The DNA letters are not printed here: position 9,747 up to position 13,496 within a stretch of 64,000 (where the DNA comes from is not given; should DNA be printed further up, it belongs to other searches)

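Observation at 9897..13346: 3.45-kb lipoprotein gene with foreign (G+C-rich) composition embedded in AT-rich host DNA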

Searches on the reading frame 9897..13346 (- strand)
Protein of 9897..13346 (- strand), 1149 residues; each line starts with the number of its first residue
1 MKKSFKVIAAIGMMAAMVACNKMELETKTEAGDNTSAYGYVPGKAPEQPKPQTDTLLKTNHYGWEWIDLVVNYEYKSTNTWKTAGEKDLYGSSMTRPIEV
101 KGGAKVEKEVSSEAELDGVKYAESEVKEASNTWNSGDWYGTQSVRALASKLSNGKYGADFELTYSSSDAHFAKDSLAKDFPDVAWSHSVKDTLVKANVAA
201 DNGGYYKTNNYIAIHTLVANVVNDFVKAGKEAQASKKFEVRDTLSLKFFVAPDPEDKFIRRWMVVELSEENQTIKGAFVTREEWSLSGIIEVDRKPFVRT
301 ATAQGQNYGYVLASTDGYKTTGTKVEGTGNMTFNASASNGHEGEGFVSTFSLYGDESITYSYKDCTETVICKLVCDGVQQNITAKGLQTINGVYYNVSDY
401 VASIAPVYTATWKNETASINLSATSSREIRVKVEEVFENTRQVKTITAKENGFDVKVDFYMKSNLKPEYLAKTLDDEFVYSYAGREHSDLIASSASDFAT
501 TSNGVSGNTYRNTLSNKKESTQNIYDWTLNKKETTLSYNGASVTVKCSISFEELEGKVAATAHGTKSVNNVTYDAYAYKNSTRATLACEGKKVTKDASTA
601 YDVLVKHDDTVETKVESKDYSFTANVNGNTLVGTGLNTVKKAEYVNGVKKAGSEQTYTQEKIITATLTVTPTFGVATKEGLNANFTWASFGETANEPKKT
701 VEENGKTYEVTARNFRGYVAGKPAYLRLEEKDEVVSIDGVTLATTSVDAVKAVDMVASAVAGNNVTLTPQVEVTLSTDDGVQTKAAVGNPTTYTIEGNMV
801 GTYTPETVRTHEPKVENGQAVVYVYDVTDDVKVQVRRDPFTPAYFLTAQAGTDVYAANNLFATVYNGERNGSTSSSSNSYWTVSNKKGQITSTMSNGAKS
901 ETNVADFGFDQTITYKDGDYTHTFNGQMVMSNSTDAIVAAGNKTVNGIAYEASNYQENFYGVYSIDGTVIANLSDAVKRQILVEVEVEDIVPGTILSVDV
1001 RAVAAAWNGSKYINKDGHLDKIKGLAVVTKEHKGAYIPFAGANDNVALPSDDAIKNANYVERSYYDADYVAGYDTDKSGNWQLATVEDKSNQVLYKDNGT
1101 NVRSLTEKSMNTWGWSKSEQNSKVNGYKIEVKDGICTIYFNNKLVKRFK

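Call 4: search_protein_families(library=pfam, proteins=[window:9897-13346:-], max_evalue=1)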
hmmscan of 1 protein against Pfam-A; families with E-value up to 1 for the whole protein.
window:9897-13346:- (1149 aa): 3 families
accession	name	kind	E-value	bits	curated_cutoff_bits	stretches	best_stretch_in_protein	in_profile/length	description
PF15643.12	Tox-PL-2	-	0.025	15.2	25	1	501-550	30-79/103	Papain fold toxin 2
PF11614.14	FixG_C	-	0.054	14.1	25.6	1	491-546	16-72/119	IG-like fold at C-terminal of FixG, putative oxidoreductase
PF00595.29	PDZ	-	0.09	13.6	23.2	1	720-752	34-67/81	PDZ domain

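Call 5: search_protein_families(library=ncbifam, proteins=[window:9897-13346:-], max_evalue=1)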
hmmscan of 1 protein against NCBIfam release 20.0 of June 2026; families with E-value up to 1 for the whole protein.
window:9897-13346:- (1149 aa): 1 family
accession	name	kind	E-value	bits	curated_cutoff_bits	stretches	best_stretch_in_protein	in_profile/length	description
TIGR04308.1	repeat_SSSPR51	repeat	0.18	12.1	35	0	889-924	9-44/49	SSSPR51 repeat surface protein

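Call 6: find_homologous_proteins(query=window:9897-13346:-)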
Query window:9897-13346:- (1149 aa): 6 proteins with E <= 0.001 among 8000 candidates.
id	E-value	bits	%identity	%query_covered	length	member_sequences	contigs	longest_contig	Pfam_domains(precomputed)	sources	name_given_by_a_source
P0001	0.0e+0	2551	100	100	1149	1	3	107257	-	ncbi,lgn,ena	-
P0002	0.0e+0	1878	77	100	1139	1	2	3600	-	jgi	jgi:hypothetical protein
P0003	0.0e+0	1828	75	99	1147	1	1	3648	-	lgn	-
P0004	0.0e+0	1771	73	99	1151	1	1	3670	-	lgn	-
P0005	1.0e-295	1002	51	55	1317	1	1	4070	-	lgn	-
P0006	8.2e-256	870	61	62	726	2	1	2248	-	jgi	jgi:hypothetical protein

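Call 7: find_encoding_contigs(protein=P0001, flank=10000, max_places=6)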
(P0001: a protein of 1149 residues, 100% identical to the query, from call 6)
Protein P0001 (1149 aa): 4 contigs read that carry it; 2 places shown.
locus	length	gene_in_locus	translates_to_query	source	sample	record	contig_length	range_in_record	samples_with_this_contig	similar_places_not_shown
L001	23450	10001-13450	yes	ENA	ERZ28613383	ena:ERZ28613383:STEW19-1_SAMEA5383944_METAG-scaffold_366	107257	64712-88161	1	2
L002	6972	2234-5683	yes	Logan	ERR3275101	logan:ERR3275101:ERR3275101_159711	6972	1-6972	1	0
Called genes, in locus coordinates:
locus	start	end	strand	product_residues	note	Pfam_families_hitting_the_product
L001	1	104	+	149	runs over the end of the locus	PF01741:MscL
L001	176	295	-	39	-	-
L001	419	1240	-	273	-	PF02811:PHP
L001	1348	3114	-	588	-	PF01336:tRNA_anti-codon, PF00152:tRNA-synt_2, PF02938:GAD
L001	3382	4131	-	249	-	PF13306:LRR_5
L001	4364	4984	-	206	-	PF03193:RsgA_GTPase (faint), PF01926:MMR_HSR1, PF00009:GTP_EFTU (weak)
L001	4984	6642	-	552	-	PF14849:YidC_periplas, PF02096:60KD_IMP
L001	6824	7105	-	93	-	PF00830:Ribosomal_L28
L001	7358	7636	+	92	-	-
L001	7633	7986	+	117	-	-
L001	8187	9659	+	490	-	PF00772:DnaB, PF13481:AAA_25, PF03796:DnaB_C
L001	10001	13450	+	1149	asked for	-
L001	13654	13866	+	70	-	PF04070:DUF378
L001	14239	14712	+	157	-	-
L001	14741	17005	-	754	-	PF13491:FtsK_4TM, PF17854:FtsK_alpha, PF01580:FtsK_SpoIIIE, PF01935:DUF87 (faint), PF09397:FtsK_gamma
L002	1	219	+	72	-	?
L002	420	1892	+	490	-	PF00772:DnaB, PF13481:AAA_25, PF03796:DnaB_C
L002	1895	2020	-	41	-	-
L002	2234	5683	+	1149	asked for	-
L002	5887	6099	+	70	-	PF04070:DUF378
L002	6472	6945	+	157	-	-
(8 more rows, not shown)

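Call 8: list_cluster_members(proteins=[P0001, P0002, P0003, P0004, P0005, P0006])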
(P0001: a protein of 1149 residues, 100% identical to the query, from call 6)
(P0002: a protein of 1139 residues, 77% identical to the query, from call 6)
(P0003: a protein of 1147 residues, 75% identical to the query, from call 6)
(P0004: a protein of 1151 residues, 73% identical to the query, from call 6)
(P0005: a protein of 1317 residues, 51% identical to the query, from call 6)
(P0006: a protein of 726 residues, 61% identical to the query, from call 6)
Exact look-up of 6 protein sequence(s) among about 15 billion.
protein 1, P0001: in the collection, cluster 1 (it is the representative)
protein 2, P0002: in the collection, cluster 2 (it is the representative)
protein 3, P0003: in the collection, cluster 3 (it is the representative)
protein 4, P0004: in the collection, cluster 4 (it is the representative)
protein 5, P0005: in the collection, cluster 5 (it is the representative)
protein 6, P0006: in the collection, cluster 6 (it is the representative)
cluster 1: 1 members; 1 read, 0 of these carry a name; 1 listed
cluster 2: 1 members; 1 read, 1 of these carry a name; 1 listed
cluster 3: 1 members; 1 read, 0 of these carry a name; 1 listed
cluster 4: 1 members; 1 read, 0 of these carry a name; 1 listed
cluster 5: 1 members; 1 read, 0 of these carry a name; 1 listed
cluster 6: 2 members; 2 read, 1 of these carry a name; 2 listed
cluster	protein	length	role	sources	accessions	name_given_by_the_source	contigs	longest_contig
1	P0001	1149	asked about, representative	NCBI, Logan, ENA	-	-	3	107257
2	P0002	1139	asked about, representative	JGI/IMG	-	hypothetical protein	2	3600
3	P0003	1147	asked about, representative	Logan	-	-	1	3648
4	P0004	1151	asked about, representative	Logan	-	-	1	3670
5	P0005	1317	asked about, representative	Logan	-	-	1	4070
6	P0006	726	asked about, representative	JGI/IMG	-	hypothetical protein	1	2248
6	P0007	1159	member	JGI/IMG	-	-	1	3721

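Call 9: find_encoding_contigs(protein=P0002, flank=10000)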
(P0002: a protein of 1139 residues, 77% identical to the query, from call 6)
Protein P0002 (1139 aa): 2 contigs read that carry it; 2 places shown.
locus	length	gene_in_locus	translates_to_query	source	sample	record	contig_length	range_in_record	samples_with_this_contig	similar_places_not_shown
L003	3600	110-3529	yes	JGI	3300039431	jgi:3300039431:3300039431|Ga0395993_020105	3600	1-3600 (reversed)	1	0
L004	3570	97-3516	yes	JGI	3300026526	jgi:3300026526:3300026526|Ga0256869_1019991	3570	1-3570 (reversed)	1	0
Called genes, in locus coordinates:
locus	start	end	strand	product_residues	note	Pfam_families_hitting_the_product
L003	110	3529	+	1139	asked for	-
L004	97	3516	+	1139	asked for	-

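Call 10: find_encoding_contigs(protein=P0003, flank=10000)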
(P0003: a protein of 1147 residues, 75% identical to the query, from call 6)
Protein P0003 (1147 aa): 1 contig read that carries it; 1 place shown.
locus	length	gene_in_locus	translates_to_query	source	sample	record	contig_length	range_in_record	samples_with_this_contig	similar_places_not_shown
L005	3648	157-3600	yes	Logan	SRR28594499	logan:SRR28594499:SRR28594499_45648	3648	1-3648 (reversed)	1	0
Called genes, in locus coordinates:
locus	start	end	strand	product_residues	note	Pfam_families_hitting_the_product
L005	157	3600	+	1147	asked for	-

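Call 11: find_encoding_contigs(protein=P0004, flank=10000)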
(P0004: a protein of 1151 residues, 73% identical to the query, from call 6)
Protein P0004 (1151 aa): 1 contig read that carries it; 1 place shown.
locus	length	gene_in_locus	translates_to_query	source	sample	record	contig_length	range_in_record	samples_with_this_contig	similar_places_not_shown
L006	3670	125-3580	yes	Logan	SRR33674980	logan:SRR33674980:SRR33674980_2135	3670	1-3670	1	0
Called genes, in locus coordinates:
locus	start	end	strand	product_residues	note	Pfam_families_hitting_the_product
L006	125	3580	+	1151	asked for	-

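Call 12: find_encoding_contigs(protein=P0005, flank=10000)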
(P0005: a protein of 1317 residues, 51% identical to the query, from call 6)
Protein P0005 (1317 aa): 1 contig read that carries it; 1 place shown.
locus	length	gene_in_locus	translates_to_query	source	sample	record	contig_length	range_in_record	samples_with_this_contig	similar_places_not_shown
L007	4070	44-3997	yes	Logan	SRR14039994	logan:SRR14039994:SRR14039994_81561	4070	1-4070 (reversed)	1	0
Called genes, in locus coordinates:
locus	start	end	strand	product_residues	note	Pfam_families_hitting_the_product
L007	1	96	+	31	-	?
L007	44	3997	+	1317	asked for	-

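Call 16: find_related_loci(query=A1, collection=genome_contigs, flank=10000)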
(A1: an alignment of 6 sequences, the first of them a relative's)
Query A1 (1149 aa) in genome_contigs; peptide patterns used: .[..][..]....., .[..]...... (x = any residue, [..] = any of these).
208 stretches matched a pattern; 1 encode a relative of the query (tblastn E <= 1e-3); 1 distinct loci.
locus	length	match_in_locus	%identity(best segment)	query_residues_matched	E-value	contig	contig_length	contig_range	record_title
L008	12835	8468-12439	50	1-1146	2e-174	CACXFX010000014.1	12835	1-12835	MAG: uncultured proteobacterium isolate RUG11221 genome assembly, contig: RUG11221_asm_14, whole genome shotgun sequence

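Call 17: find_encoding_contigs(protein=P0007, flank=10000)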
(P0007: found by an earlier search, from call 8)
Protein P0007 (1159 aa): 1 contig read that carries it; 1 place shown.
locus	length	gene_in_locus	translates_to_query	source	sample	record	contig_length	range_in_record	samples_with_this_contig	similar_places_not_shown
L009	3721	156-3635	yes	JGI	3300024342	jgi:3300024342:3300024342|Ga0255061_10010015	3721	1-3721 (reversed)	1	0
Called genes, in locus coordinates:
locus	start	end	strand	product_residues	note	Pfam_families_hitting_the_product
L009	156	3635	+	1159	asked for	-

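Call 40: search_protein_representatives(alignment_id=A1)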
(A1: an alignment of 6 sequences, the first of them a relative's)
Query: 6 sequences, 1150 profile positions. Proteins with E-value up to 0.001 (for the whole library): 52; up to 1e-10: 28; up to 1e-30: 13. The best 52 are listed.
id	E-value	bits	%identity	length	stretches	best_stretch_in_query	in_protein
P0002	0.0e+00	2168.6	-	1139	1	1-1150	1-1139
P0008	0.0e+00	1278.5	-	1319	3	1-491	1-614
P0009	8.4e-85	301.9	-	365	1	786-1150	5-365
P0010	5.2e-76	272.8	-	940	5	360-607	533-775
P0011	4.9e-64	233.1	-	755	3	809-986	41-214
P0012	2.1e-55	204.6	-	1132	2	271-559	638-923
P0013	2.5e-47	177.8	-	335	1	792-1017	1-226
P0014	2.0e-38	148.3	-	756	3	255-432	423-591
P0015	1.5e-35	138.8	-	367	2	956-1146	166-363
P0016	9.4e-33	129.5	-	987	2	920-1146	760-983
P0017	4.9e-32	127.2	-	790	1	851-1147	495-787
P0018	6.0e-32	126.9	-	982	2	950-1149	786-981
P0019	3.9e-31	124.2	-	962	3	944-1149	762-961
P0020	7.1e-29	116.7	-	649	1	511-1147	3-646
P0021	1.6e-26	108.9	-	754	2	282-434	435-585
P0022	1.1e-19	86.3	-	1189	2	851-1146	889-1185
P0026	1.4e-17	79.3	-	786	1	531-1146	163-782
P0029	8.0e-17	76.8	-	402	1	846-1149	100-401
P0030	6.8e-15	70.4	-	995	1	453-1148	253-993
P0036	4.8e-10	54.3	-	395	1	999-1146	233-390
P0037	1.6e-09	52.6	-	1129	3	983-1150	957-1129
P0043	6.2e-07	44.0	-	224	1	1009-1148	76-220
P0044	2.8e-06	41.9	-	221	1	1011-1149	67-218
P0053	2.0e-04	35.7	-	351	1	1040-1146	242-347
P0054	2.6e-04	35.4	-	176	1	1044-1147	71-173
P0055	2.8e-04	35.2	-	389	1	1038-1149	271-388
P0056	2.9e-04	35.2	-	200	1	1039-1142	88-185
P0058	5.0e-04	34.4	-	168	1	1031-1148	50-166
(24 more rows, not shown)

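Call 43: search_protein_families(library=pfam, proteins=[P0010, P0012, P0014, P0016, P0017, P0019, P0022, P0026, P0030, P0037], max_evalue=0.01)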
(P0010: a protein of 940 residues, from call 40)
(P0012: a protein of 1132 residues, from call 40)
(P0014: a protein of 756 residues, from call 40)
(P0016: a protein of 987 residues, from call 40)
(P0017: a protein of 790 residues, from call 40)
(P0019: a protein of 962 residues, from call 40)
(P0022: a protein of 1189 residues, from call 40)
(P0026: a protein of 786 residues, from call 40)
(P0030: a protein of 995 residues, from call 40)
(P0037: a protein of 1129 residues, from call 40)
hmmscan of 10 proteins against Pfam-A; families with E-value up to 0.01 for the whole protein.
P0010 (940 aa): 1 family
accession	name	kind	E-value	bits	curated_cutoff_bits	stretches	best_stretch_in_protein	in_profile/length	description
PF23437.1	DUF7122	-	0.005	17.6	27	0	893-931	30-68/81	Family of unknown function (DUF7122)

P0012 (1132 aa): 0 families

P0014 (756 aa): 0 families

P0016 (987 aa): 0 families

P0017 (790 aa): 0 families

P0019 (962 aa): 0 families

P0022 (1189 aa): 0 families

P0026 (786 aa): 0 families

P0030 (995 aa): 0 families

P0037 (1129 aa): 0 families

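Call 45: find_homologous_proteins(query=A2, max_evalue=0.00001)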
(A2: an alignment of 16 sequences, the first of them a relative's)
Query A2 (16 sequences) (1149 aa, profile of the alignment): 5 proteins with E <= 0.00001 among 8000 candidates.
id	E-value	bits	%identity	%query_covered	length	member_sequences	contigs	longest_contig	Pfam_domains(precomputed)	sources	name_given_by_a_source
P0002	6.3e-262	890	77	100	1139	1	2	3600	-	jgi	jgi:hypothetical protein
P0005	4.2e-255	868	51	55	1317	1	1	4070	-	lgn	-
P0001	2.1e-252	859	100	100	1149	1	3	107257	-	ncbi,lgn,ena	-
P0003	6.6e-212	725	75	99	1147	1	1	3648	-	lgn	-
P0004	2.6e-192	660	73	99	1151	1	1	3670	-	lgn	-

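Call 49: find_related_loci(query=A3, collection=metagenome_contigs, flank=10000)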
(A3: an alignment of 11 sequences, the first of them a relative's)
Query A3 (987 aa) in metagenome_contigs; peptide patterns used: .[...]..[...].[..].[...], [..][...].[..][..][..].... (x = any residue, [..] = any of these).
117 stretches matched a pattern; 6 encode a relative of the query (tblastn E <= 1e-3); 6 distinct loci.
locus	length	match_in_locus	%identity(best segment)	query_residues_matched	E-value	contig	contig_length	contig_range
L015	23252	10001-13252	34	48-987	7e-101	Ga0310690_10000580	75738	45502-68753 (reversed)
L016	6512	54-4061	29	1-987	6e-93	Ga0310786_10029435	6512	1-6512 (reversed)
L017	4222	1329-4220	30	1-822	3e-75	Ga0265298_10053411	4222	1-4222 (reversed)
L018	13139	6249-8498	29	255-987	1e-49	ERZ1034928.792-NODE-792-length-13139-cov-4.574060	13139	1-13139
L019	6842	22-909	37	696-987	3e-40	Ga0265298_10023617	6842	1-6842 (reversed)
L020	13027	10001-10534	34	815-987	1e-19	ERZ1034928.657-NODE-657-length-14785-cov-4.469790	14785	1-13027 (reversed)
